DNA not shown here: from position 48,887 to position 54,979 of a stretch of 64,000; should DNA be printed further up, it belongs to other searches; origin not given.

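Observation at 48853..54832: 1931-aa sequon-saturated LamG-domain surface protein, co-transcribed with a Tfx-like HTH regulator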

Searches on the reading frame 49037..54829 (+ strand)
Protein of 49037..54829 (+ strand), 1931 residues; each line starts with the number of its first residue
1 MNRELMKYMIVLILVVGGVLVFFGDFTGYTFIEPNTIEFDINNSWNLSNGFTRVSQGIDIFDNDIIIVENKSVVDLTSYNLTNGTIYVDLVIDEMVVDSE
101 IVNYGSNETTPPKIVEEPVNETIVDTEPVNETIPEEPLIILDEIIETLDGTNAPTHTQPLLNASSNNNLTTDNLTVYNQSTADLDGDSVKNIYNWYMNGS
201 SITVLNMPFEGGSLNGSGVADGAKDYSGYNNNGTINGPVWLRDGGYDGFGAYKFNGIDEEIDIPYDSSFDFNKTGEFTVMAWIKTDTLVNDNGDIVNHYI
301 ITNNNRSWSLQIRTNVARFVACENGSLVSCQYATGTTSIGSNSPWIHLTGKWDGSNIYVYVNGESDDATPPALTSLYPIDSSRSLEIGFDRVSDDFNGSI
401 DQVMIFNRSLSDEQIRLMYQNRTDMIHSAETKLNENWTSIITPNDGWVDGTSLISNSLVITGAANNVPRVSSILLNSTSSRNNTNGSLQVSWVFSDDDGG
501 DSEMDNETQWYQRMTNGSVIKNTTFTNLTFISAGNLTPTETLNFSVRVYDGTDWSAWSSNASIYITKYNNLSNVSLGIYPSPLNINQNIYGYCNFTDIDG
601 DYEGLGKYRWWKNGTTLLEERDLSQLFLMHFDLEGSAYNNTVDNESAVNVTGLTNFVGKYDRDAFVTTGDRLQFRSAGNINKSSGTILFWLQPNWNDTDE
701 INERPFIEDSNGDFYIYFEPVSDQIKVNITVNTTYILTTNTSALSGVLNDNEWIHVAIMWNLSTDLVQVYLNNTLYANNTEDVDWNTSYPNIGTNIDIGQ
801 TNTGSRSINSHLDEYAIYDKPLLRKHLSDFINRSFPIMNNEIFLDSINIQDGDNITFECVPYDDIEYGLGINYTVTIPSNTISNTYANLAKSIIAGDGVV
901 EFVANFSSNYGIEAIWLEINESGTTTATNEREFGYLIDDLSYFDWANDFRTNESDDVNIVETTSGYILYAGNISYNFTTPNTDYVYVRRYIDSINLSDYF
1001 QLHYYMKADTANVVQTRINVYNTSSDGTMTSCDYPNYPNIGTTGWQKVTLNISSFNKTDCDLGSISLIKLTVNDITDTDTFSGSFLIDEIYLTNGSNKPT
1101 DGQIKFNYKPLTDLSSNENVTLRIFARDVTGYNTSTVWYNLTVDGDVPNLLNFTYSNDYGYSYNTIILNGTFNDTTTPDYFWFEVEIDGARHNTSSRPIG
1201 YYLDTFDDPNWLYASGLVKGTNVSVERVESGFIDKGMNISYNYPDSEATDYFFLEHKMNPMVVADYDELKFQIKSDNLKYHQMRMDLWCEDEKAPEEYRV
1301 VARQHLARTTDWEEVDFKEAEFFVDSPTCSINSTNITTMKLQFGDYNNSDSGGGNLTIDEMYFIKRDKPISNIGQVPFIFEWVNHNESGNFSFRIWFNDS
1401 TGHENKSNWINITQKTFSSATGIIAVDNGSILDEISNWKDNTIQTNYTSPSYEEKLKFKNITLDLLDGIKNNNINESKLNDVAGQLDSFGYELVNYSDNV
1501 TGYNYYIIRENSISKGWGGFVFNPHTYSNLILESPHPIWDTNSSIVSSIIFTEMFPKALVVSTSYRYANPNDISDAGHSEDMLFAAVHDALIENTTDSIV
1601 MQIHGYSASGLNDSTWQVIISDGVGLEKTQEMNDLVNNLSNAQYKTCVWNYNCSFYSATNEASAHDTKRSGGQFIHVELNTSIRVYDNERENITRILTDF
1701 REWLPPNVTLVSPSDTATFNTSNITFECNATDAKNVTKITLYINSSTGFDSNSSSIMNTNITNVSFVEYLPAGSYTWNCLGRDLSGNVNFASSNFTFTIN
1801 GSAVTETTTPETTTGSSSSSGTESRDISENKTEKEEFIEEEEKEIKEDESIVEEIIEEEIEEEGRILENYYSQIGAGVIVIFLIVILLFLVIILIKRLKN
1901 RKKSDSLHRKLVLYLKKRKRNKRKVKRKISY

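Call 4: search_protein_families(library=pfam, proteins=[window:49037-54829:+], max_evalue=1)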
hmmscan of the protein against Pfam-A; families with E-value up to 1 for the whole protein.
window:49037-54829:+ (1931 aa): 5 families
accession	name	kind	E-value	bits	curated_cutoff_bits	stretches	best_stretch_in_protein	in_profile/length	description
PF13385.13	Laminin_G_3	-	4.9e-29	101.9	27.6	2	269-415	12-150/151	Concanavalin A-like lectin/glucanases superfamily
PF17957.7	Big_7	-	1e-07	32.9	24.1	1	1706-1776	1-67/70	Bacterial Ig domain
PF02009.21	RIFIN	-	8.4e-05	23.1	32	1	1782-1904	210-315/327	Rifin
PF13927.12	Ig_3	-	0.0031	18.4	30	1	1705-1765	1-65/78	Immunoglobulin domain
PF19136.5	DUF5819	-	0.1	13.6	27.1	0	1389-1420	35-66/169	Family of unknown function (DUF5819)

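Call 7: find_homologous_proteins(query=window:49037-54829:+, max_evalue=0.00001)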
Query window:49037-54829:+ (1931 aa): 221 proteins with E <= 0.00001 among 8000 candidates; the best 120 are listed.
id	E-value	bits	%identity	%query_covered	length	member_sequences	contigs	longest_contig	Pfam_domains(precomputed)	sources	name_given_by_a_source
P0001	0.0e+0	4384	100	100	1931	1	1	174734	PF17957.8,PF13385.14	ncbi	ncbi:MAG: LamG-like jellyroll fold domain-containing protein [archaeon]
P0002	0.0e+0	1250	33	37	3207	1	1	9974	PF22925.4,PF00354.25,PF13385.14,PF02973.23,PF02210.32,PF00054.31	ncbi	ncbi:LamG-like jellyroll fold domain-containing protein, partial [Nanoarchaeota archaeon]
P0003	0.0e+0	1101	40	25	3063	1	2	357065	PF13229.13,PF22925.4,PF07953.21,PF00354.25,PF13385.14,PF02210.32,PF00054.31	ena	-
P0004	0.0e+0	1060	41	24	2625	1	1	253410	PF13385.14,PF02973.23,PF02210.32,PF00054.31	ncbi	-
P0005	3.9e-292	991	35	19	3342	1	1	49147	PF22925.4,PF13385.14,PF02210.32,PF00054.31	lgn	-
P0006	3.5e-276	938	31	28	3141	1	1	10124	PF22925.4,PF00354.25,PF17220.9,PF13385.14,PF02210.32,PF00054.31,PF08239.18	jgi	-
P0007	8.1e-244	831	38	18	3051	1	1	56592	PF17450.9,PF00354.25,PF13385.14,PF07705.18,PF02210.32,PF00054.31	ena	-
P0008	8.9e-226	771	38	29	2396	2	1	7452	PF13229.13,PF00354.25,PF13385.14,PF02210.32,PF00054.31,PF05048.20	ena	-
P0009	5.2e-223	762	38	26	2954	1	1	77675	PF13229.13,PF00354.25,PF13385.14,PF02210.32,PF00054.31,PF05048.20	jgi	jgi:hypothetical protein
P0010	1.5e-213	730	36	19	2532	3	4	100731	PF00354.25,PF13385.14,PF02210.32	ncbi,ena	-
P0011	1.5e-210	720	37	19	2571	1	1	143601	PF27237.1,PF00354.25,PF13385.14,PF02973.23,PF02210.32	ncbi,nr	ncbi:LamG domain-containing protein [Candidatus Woesearchaeota archaeon]|nr:LamG domain-containing p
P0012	1.5e-210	720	40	25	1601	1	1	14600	PF00354.25,PF13385.14,PF02973.23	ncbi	ncbi:MAG: LamG domain-containing protein, partial [archaeon]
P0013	1.5e-204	701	38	19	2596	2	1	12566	PF00354.25,PF13385.14,PF02973.23,PF02210.32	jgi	jgi:parallel beta-helix repeat protein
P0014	1.9e-197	677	41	19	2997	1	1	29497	PF13229.13,PF00354.25,PF13385.14,PF13620.13,PF05048.20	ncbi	ncbi:LamG-like jellyroll fold domain-containing protein [Nanoarchaeota archaeon]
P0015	2.9e-197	676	36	19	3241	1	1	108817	PF13754.13,PF17957.8,PF13385.14,PF13750.13,PF02210.32,PF00054.31,PF19077.7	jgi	jgi:hypothetical protein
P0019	2.8e-179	617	40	33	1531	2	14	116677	PF00354.25,PF13385.14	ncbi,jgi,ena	-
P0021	1.7e-175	604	42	29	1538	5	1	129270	PF13385.14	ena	-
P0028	3.1e-162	560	41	32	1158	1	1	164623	PF13385.14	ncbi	ncbi:MAG: LamG domain-containing protein [archaeon]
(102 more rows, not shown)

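Call 16: search_protein_families(library=ncbifam, proteins=[window:49037-54829:+], max_evalue=1)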
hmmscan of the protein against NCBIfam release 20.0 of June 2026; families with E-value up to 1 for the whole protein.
window:49037-54829:+ (1931 aa): 2 families
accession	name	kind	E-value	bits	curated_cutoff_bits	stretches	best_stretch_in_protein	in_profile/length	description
TIGR01477.1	RIFIN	paralog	4.9e-05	23.3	176.95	1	1795-1903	230-343/356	variant surface antigen, rifin family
NF002403.0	PRK01474.1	equivalog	0.15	12.6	131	1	746-813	34-102/112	F0F1 ATP synthase subunit epsilon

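Call 18: find_encoding_contigs(protein=P0001, flank=3000, max_places=3)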
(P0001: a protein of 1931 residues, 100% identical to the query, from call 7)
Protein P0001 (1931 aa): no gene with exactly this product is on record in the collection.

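Call 32: find_encoding_contigs(protein=P0003, flank=4000, max_places=2)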
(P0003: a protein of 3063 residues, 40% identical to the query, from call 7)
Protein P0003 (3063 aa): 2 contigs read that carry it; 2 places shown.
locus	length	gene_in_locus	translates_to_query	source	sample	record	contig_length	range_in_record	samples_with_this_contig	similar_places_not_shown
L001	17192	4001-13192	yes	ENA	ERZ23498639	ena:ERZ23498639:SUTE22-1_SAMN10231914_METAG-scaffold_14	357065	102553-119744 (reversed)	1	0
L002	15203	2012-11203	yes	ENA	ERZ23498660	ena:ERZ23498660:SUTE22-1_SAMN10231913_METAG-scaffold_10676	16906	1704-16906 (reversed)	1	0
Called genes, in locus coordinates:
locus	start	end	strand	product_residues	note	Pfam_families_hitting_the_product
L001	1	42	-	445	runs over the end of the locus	PF01935:DUF87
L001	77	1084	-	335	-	-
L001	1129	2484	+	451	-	-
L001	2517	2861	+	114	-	-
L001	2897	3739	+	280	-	PF01435:Peptidase_M48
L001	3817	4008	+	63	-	PF00196:GerE, PF04545:Sigma70_r4 (faint), PF04967:HTH_10 (faint)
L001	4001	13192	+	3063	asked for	PF02210:Laminin_G_2 (faint), PF13385:Laminin_G_3, PF00054:Laminin_G_1 (faint), PF00354:Pentaxin (faint), PF13385:Laminin_G_3, PF13229:Beta_helix, PF07953:Toxin_R_bind_N, PF13385:Laminin_G_3, +1 more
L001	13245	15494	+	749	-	-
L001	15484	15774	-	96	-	PF21473:OB_Ssb-like (weak)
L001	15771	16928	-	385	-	PF03215:Rad17 (weak), PF12775:AAA_7 (weak), PF00004:AAA, PF00910:RNA_helicase (weak), PF07728:AAA_5 (weak), PF13173:AAA_14 (weak), PF25361:AAA_lid_RFC1 (weak), PF21960:RCF1-5-like_lid, +1 more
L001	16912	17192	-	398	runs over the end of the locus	-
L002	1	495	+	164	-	?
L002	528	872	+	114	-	-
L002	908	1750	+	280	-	PF01435:Peptidase_M48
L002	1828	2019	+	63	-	PF00196:GerE, PF04545:Sigma70_r4 (faint), PF04967:HTH_10 (faint)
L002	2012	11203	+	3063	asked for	PF02210:Laminin_G_2 (faint), PF13385:Laminin_G_3, PF00054:Laminin_G_1 (faint), PF00354:Pentaxin (faint), PF13385:Laminin_G_3, PF13229:Beta_helix, PF07953:Toxin_R_bind_N, PF13385:Laminin_G_3, +1 more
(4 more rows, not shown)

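Call 33: find_encoding_contigs(protein=P0004, flank=4000, max_places=2)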
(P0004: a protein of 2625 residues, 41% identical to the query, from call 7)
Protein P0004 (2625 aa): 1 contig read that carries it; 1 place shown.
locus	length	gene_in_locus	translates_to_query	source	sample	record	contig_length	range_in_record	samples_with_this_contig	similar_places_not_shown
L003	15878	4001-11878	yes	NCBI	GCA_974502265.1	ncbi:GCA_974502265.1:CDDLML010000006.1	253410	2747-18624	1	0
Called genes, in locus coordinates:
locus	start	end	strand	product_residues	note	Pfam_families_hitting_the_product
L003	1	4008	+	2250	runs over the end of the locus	?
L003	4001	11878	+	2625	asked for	PF00054:Laminin_G_1 (faint), PF02210:Laminin_G_2 (faint), PF02973:Sialidase (faint), PF13385:Laminin_G_3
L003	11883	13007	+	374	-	-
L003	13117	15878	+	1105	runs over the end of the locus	-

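Call 34: find_encoding_contigs(protein=P0028, flank=4000, max_places=2)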
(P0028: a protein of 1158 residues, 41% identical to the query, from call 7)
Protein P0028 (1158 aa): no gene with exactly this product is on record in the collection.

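Call 77: find_encoding_contigs(protein=P0011, flank=2500, max_places=1)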
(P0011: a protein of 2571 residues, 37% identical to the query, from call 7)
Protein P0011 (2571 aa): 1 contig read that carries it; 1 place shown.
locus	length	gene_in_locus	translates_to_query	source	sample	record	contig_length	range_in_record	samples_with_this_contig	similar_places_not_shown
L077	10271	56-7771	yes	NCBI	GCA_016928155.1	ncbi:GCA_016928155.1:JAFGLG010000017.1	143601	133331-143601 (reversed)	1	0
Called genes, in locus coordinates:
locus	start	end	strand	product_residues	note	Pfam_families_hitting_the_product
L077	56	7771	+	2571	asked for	PF13385:Laminin_G_3, PF00354:Pentaxin (faint), PF02210:Laminin_G_2 (faint), PF02973:Sialidase (faint), PF13385:Laminin_G_3, PF27237:AF_1625_C (weak)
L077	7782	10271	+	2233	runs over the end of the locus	PF07591:PT-HINT, PF14623:Vint (faint)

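Call 78: find_encoding_contigs(protein=P0019, flank=2500, max_places=1)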
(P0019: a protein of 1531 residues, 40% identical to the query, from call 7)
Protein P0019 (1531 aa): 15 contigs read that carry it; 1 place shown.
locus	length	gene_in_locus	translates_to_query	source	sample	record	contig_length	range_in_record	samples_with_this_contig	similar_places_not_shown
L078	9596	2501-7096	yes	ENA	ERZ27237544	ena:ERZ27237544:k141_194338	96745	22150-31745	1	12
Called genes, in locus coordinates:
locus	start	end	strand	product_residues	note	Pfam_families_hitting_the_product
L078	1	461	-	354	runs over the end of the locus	PF02073:Peptidase_M29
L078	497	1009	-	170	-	-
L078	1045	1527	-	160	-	-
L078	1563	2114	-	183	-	PF00571:CBS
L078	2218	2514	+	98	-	-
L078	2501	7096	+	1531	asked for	PF13385:Laminin_G_3, PF00354:Pentaxin (faint), PF13385:Laminin_G_3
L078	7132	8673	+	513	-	PF01406:tRNA-synt_1e (faint), PF01921:tRNA-synt_1f, PF09334:tRNA-synt_1g (faint)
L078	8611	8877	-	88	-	-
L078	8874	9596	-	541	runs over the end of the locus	PF06418:CTP_synth_N, PF00117:GATase, PF07722:Peptidase_C26 (faint)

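Call 79: find_encoding_contigs(protein=P0021, flank=2500, max_places=1)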
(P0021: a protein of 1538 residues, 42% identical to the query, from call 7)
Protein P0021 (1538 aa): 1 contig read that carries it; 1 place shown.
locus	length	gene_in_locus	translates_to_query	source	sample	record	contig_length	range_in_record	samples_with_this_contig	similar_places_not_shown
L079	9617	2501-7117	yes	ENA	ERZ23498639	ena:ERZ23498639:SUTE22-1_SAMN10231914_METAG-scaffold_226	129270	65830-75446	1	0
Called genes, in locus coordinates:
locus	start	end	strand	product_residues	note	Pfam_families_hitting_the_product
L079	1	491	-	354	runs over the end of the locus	PF02073:Peptidase_M29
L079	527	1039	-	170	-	-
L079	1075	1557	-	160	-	-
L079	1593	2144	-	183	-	PF00571:CBS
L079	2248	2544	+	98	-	-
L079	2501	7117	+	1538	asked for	PF13385:Laminin_G_3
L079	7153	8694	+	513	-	PF01406:tRNA-synt_1e (faint), PF01921:tRNA-synt_1f, PF09334:tRNA-synt_1g (faint)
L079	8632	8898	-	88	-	-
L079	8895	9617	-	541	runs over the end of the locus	PF06418:CTP_synth_N, PF00117:GATase, PF07722:Peptidase_C26 (faint)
